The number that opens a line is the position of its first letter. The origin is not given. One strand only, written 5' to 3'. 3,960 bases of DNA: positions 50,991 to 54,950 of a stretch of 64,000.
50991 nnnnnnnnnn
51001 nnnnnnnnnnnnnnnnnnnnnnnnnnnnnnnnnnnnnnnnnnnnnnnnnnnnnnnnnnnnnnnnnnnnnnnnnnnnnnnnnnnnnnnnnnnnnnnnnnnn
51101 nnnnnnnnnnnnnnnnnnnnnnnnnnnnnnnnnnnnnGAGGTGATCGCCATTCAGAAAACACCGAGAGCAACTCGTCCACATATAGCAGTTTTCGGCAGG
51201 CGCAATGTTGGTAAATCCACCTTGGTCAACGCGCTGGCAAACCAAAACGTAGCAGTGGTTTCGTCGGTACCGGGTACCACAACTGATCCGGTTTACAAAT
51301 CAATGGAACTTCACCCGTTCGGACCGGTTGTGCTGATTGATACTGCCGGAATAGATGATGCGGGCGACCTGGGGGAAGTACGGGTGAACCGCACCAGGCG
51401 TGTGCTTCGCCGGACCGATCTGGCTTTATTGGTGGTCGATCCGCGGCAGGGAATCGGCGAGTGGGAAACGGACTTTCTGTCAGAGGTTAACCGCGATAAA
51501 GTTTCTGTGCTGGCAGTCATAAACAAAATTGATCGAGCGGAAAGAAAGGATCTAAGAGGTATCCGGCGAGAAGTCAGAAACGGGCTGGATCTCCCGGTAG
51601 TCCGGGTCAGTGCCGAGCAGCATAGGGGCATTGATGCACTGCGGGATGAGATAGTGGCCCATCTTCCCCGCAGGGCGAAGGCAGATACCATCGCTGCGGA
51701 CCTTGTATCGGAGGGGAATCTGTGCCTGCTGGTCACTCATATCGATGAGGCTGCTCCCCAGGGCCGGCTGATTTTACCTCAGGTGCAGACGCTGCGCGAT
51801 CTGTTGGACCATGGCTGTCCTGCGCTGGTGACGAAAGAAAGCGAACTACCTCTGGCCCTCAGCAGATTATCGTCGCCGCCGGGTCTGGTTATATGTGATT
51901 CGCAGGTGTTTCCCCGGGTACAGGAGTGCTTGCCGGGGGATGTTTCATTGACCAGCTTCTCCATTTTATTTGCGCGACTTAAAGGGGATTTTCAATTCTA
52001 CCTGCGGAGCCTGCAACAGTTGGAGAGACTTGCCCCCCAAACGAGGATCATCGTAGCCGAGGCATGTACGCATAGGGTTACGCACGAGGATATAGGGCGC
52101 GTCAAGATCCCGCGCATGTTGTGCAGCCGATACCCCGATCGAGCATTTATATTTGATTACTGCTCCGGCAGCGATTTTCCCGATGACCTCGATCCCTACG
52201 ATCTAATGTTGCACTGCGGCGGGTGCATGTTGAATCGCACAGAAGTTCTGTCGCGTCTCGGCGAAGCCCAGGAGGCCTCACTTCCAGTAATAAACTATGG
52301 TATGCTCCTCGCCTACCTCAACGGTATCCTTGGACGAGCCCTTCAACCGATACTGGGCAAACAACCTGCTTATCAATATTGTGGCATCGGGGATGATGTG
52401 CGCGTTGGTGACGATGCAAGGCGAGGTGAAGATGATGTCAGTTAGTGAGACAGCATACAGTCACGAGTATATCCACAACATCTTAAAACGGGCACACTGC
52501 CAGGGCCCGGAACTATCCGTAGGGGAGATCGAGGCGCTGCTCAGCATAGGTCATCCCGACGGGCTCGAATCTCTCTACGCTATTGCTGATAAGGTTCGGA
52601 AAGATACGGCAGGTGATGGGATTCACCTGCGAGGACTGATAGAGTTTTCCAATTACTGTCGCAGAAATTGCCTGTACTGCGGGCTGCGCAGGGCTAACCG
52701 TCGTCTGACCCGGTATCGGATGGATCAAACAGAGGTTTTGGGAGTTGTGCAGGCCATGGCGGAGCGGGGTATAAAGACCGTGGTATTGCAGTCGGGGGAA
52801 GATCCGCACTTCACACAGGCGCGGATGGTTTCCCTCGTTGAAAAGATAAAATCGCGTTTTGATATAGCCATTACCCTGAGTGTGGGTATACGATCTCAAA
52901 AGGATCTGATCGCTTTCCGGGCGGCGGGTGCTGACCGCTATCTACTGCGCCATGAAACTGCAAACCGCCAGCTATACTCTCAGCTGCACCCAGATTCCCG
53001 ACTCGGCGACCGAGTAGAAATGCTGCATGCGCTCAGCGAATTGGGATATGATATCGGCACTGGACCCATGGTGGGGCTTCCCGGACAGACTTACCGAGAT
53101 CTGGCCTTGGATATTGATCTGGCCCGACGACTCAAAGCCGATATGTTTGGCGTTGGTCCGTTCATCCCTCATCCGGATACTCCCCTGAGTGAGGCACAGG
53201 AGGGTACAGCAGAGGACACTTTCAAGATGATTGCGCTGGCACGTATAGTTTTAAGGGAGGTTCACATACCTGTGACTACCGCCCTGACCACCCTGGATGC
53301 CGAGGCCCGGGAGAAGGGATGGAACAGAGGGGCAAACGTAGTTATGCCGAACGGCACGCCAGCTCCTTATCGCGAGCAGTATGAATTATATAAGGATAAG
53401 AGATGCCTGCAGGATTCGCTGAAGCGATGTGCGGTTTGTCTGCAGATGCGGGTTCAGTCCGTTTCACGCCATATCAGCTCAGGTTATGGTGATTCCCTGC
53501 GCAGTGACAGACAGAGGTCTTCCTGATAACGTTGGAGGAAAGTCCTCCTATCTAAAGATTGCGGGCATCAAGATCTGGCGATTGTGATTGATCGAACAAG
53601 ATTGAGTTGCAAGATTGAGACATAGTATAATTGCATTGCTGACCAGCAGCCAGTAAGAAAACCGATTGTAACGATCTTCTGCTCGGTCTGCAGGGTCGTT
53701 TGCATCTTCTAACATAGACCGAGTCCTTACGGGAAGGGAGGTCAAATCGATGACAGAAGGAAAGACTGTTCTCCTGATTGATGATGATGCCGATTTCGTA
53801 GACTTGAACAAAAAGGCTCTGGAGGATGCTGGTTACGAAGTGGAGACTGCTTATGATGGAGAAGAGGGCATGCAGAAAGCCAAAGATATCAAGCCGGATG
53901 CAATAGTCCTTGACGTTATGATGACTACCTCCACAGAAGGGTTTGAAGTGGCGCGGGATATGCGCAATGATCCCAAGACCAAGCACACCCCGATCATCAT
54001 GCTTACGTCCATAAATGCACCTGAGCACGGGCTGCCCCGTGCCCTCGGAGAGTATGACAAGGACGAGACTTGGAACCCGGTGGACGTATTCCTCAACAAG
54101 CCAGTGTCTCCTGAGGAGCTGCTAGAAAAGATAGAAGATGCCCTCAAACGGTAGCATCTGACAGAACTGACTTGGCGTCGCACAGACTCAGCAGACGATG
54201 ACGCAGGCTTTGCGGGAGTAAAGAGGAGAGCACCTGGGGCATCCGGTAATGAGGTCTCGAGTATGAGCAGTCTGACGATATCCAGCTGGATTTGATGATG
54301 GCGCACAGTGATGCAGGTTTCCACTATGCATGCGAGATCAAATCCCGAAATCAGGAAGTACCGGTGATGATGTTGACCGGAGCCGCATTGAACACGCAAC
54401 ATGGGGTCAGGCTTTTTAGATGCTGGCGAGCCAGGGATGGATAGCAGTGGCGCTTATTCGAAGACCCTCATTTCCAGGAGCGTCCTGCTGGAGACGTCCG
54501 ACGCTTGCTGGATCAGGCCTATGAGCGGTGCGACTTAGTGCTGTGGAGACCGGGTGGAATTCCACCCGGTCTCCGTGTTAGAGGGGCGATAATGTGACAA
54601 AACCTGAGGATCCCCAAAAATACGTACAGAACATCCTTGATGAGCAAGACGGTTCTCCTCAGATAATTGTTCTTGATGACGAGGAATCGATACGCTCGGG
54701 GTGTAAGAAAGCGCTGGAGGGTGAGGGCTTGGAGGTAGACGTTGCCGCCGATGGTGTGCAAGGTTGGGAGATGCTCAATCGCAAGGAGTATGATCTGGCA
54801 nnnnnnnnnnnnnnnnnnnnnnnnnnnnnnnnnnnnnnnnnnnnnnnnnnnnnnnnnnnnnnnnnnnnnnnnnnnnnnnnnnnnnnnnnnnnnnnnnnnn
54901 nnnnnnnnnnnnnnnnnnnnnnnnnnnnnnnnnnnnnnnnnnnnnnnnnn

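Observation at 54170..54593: Frameshifted receiver-domain remnant followed by a perfect 30-nt palindrome before the hybrid kinase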

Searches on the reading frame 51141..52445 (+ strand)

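Call 4: search_protein_families(library=pfam, proteins=[window:51141-52445:+])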
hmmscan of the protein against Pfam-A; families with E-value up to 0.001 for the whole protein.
window:51141-52445:+ (434 aa): 9 families
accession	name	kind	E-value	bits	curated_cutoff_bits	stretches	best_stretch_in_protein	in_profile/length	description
PF18133.7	HydF_tetramer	-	3.1e-39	133.9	22.6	1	286-403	2-118/118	Hydrogen maturase F tetramerization domain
PF18128.7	HydF_dimer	-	9.8e-36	122.3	23.4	1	184-282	1-99/99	Hydrogen maturase F dimerization domain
PF01926.29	MMR_HSR1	-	2.9e-22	79.3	21.9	1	14-129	1-113/113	50S ribosome-binding GTPase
PF02421.24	FeoB_N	-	3e-13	50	27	1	14-171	2-156/156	Ferrous iron transport protein B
PF00009.33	GTP_EFTU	-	1.1e-12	48.4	26.5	1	83-176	84-187/188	Elongation factor Tu GTP binding domain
PF00350.29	Dynamin_N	-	1.3e-08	35.5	27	1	15-47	1-33/168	Dynamin family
PF03193.22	RsgA_GTPase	-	1.9e-08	34.8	30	0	112-171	45-104/174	RsgA GTPase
PF16897.10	MMR_HSR1_Xtn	-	5.1e-05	23.7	35.2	1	115-175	50-104/106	C-terminal region of MMR_HSR1 domain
PF13401.12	AAA_22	-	7e-05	23.6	27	0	11-105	4-96/130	AAA domain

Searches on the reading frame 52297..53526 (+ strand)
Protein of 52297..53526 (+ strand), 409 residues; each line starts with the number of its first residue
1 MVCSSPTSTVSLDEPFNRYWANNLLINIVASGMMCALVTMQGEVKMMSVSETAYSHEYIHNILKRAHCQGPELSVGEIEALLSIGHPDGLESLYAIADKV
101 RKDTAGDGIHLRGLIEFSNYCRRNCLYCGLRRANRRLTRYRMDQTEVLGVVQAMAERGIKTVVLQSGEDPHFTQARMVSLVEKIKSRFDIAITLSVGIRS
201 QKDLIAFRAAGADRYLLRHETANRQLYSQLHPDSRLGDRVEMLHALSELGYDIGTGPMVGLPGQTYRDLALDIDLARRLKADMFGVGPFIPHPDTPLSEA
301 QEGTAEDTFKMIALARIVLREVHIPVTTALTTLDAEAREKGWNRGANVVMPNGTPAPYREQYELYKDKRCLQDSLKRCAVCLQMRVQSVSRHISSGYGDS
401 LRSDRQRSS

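Call 4: search_protein_families(library=pfam, proteins=[window:52297-53526:+])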
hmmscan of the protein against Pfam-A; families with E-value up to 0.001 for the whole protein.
window:52297-53526:+ (409 aa): 1 family
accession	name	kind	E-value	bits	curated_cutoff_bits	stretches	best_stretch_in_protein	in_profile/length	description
PF04055.27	Radical_SAM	-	1.4e-17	64.8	29.5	1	115-274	1-164/166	Radical SAM superfamily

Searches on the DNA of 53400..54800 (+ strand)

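Call 11: search_rna_families(source=window, start=53400, end=54800, threshold=evalue, max_evalue=10)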
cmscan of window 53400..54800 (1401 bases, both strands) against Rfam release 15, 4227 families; matches with E-value up to 10: 5.
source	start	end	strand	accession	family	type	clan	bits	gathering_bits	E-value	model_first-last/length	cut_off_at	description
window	54543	54625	-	RF02394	sau-63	Gene; sRNA;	-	19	100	1.2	1-98/98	no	Staphylococcus sRNA sau-63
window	53628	53708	-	RF04194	mir-57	Gene; miRNA;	-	16.8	44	2.5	1-84/84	no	mir-57 microRNA precursor family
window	54352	54464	+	RF01964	RMST_3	Gene; lncRNA;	-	16.4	55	4.4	1-109/109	no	Rhabdomyosarcoma 2 associated transcript conserved region 3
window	54541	54577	+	RF03327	mir-1266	Gene; miRNA;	-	16.4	70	8.8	21-60/82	no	mir-1266 microRNA precursor family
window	54614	54732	+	RF01637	ceN47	Gene; snRNA; snoRNA; CD-box;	-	13.6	35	6.1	1-155/155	no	Nematode snoRNA ceN47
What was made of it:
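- On Known RNA families (Rfam 15): The best match in 53400-54800 is 19 bits against a gathering score of 100 (call 11).
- Tried and rejected: Rfam scan of 53400-54800 (call 11).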

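Call 63: build_rna_model(alignment_id=A4, structure=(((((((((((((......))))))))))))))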
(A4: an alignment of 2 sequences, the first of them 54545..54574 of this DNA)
Model R1 built from alignment A4 (2 sequences, 32 columns); structure: as given.
model positions 32; base pairs 13; branch points 0; effective number of sequences 2; information 0.968 bits per position. Calibrated on 0.2 Mb of random sequence (short: E-values are rough).
structure used (alignment columns):
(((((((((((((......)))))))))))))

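Call 65: search_with_rna_model(model_id=R1, sources=[L002, L003, L004, L005, L006, L007, L008, L009, L144, L147], filters=off, max_evalue=10, show_alignments=6)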
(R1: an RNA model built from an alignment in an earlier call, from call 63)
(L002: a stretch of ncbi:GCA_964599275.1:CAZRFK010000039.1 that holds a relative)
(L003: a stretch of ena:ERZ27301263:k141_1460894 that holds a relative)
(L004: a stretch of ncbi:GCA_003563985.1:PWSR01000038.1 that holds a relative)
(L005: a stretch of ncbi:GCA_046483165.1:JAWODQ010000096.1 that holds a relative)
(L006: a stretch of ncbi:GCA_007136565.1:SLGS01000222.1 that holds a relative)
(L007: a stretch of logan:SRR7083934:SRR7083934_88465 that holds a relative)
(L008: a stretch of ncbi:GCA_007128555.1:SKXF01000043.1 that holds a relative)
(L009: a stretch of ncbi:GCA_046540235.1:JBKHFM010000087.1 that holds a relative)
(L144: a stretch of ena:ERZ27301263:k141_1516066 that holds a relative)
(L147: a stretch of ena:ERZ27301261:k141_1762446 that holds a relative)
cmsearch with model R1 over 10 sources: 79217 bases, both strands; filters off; matches with E-value up to 10: 28.
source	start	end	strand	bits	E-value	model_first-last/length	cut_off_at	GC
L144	807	838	+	45.5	3.8e-08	1-32/32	no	0.72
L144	807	838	-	28.1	0.0005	1-32/32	no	0.72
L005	12906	12931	+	14.6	0.81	1-32/32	no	0.69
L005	12906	12931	-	14.6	0.81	1-32/32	no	0.69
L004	6583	6615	-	14.5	0.87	1-32/32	no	0.7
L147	6022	6054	-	14.5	0.87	1-32/32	no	0.7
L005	10214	10245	-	13.2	1.7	1-32/32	no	0.59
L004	12948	12988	+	12.7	2.3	1-32/32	no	0.68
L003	6500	6515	+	12.3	2.8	9-24/32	no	0.62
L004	12034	12058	+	12.3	2.8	1-32/32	no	0.76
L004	92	121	+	12.1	3.2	1-32/32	no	0.6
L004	7767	7805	-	11.5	4.3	1-32/32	no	0.54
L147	7206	7244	-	11.5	4.3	1-32/32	no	0.54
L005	9533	9548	+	11.4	4.5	1-32/32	no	0.88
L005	9533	9548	-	11.4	4.5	1-32/32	no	0.88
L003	10362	10386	-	11.1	5.4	1-32/32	no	0.68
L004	8397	8437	+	11.1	5.5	1-32/32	no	0.63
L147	7836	7876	+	11.1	5.5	1-32/32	no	0.63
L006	2530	2555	-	10.6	7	1-32/32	no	0.69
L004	12948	12988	-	10.6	7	1-32/32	no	0.68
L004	274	299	+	10.5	7.7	1-32/32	no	0.77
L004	12034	12058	-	10.2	8.7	1-32/32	no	0.76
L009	565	594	-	10.2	8.8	1-32/32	no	0.7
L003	1906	1921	-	10.2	9.1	1-32/32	no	0.69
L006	4622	4649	+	10.1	9.2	1-32/32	no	0.64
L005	11366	11395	-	10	9.8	1-32/32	no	0.73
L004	8397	8437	-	10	9.9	1-32/32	no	0.63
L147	7836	7876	-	10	9.9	1-32/32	no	0.63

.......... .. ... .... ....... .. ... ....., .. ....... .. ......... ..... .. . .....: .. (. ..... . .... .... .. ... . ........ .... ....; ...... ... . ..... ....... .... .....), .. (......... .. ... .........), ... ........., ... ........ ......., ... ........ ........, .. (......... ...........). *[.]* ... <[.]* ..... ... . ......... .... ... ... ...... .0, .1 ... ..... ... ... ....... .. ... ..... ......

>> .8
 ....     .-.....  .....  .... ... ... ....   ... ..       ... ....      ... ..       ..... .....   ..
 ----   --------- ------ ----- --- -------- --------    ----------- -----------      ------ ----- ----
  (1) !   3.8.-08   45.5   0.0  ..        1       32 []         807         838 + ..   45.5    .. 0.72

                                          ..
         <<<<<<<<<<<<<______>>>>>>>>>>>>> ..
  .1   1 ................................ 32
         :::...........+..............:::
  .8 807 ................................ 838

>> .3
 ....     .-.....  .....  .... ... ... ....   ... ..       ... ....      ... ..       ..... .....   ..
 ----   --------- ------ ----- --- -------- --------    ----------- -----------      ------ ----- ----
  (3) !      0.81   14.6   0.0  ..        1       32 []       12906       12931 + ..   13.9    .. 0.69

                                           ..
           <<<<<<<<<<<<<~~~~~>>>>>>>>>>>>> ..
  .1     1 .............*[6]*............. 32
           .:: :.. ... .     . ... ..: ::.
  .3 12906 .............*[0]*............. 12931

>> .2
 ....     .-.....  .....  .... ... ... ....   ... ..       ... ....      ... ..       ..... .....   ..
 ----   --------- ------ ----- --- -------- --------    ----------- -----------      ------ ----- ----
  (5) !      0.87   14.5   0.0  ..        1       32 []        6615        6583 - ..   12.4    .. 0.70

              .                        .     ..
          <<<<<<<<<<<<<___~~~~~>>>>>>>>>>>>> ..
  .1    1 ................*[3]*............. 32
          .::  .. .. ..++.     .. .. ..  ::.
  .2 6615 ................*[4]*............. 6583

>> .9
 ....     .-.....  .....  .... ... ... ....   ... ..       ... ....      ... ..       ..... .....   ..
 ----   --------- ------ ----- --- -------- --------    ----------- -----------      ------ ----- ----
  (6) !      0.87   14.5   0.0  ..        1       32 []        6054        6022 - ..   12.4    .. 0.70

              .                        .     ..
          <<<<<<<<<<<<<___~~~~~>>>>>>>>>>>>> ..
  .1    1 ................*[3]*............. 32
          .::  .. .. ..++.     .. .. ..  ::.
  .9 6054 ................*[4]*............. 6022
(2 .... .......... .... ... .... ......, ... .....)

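Call 66: search_with_rna_model(model_id=R1, source=window, filters=off, max_evalue=10)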
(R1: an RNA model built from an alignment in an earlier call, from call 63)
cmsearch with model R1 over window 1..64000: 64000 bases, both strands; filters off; matches with E-value up to 10: 19.
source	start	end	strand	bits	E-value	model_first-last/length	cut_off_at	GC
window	54545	54574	+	43.2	1.1e-07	1-32/32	no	0.67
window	54545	54574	-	43.2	1.1e-07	1-32/32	no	0.67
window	11682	11709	-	14.9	0.56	1-32/32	no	0.82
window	11682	11709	+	14.5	0.69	1-32/32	no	0.82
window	28571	28604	-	12.8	1.8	1-32/32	no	0.71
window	31614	31645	+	12.1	2.5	1-32/32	no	0.53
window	63066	63099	+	12.1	2.5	1-32/32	no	0.53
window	19886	19908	+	11.9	2.8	1-32/32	no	0.74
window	38668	38702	-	11.6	3.4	1-32/32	no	0.66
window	63066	63099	-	11.4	3.8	1-32/32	no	0.53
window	5347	5384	+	10.9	4.9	1-32/32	no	0.58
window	38668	38702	+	10.7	5.4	1-32/32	no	0.66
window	36737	36764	-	10.3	6.7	1-32/32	no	0.68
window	14730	14767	+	10.3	6.9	1-32/32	no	0.66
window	8431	8465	-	9.8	8.9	1-32/32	no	0.6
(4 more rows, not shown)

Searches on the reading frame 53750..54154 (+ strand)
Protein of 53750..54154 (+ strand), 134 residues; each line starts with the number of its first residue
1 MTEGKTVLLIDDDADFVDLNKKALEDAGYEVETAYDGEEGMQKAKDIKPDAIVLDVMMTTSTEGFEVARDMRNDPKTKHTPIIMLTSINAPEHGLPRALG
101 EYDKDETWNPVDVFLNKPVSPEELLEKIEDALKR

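Call 4: search_protein_families(library=pfam, proteins=[window:53750-54154:+])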
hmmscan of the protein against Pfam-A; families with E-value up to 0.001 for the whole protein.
window:53750-54154:+ (134 aa): 3 families
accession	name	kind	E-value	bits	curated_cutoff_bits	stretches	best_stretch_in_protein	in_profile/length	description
PF00072.30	Response_reg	-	3.2e-19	69.6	30.2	1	7-128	1-110/111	Response regulator receiver domain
PF02310.24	B12-binding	-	0.00014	22.2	32.1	1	22-83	22-85/121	B12 binding domain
PF23198.2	PDE8A_N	-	0.0002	21.7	29.6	1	16-87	22-93/147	PDE8A-like, N-terminal domain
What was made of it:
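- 53750..54154 (+): Intact single-domain receiver gene, family A (134 aa). Pfam Response_reg 69.6 bits (call 4).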

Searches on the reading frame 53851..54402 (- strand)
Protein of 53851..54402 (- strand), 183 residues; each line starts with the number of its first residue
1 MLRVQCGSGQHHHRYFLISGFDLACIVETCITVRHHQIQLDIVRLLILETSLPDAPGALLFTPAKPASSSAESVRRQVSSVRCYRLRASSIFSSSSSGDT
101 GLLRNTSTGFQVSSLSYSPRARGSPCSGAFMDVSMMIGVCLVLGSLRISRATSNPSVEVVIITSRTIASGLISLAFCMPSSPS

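Call 70: search_protein_families(library=pfam, max_evalue=0.1, proteins=[window:53851-54402:-])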
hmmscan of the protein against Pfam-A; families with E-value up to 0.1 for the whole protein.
window:53851-54402:- (183 aa): 0 families

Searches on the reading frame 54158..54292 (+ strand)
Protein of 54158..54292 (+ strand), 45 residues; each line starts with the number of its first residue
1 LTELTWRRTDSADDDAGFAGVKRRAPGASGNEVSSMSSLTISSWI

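Call 9: search_protein_families(library=pfam, max_evalue=10, proteins=[window:54158-54292:+])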
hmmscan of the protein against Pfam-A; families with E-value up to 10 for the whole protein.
seq(45 aa): 0 families

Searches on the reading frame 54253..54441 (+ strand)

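Call 9: search_protein_families(library=pfam, max_evalue=10, proteins=[window:54253-54441:+])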
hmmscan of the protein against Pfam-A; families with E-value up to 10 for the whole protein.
seq(63 aa): 1 family
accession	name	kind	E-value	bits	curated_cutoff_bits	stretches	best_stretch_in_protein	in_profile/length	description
PF00072.30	Response_reg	-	0.0017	19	30.2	1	6-45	42-80/111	Response regulator receiver domain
